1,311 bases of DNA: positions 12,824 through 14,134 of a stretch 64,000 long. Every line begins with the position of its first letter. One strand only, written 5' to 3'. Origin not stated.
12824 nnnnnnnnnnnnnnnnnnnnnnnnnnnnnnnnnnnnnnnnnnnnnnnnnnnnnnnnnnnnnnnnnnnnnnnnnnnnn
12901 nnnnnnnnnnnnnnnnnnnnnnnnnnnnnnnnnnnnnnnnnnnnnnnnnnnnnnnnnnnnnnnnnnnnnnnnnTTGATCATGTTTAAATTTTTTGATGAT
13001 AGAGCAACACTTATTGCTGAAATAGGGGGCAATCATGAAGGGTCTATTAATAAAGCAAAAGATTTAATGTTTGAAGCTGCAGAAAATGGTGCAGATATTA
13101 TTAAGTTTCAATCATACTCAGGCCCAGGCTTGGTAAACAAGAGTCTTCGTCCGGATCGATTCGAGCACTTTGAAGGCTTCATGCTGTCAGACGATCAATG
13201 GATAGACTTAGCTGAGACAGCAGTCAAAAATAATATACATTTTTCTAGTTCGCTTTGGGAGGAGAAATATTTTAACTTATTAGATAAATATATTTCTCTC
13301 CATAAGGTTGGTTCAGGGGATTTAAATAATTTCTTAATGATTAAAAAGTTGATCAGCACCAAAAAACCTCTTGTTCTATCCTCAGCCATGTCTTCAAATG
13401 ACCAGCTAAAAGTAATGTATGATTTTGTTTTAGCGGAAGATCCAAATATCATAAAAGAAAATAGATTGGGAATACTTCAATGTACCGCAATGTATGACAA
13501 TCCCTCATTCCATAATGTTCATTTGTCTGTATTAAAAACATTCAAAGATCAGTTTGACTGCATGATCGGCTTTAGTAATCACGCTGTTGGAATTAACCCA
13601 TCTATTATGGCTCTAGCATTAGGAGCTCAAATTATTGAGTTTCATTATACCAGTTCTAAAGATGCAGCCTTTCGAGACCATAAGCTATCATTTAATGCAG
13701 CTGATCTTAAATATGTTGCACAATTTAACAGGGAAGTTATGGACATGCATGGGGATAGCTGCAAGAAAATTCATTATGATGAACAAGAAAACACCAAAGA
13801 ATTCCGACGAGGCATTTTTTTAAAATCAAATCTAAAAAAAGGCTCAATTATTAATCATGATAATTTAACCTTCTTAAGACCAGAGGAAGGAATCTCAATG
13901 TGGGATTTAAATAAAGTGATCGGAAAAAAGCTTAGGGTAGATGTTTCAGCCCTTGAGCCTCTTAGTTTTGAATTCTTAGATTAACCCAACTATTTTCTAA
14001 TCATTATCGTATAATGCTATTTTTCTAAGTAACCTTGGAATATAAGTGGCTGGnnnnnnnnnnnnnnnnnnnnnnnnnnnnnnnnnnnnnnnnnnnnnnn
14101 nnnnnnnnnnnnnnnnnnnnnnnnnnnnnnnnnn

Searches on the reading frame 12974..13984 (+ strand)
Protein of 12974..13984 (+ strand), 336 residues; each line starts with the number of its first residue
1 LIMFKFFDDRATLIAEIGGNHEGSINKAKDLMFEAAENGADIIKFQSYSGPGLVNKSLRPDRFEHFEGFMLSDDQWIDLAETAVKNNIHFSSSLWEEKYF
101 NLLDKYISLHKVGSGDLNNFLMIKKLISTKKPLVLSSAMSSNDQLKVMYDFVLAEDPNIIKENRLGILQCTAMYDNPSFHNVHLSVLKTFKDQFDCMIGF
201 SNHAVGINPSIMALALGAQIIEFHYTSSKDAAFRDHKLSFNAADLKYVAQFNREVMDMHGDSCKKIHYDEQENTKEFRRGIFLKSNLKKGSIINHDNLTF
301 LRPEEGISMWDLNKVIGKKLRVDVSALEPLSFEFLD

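Call 12: search_protein_families(library=pfam, proteins=[window:12974-13984:+], max_evalue=0.001)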
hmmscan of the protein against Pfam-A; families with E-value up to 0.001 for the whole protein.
window:12974-13984:+ (336 aa): 2 families
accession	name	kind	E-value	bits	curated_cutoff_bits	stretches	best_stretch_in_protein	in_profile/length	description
PF03102.20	NeuB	-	2.5e-46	158.5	22.1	1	34-263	4-240/241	NeuB family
PF08666.17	SAF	-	0.00011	23.2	21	1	279-331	2-58/63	SAF domain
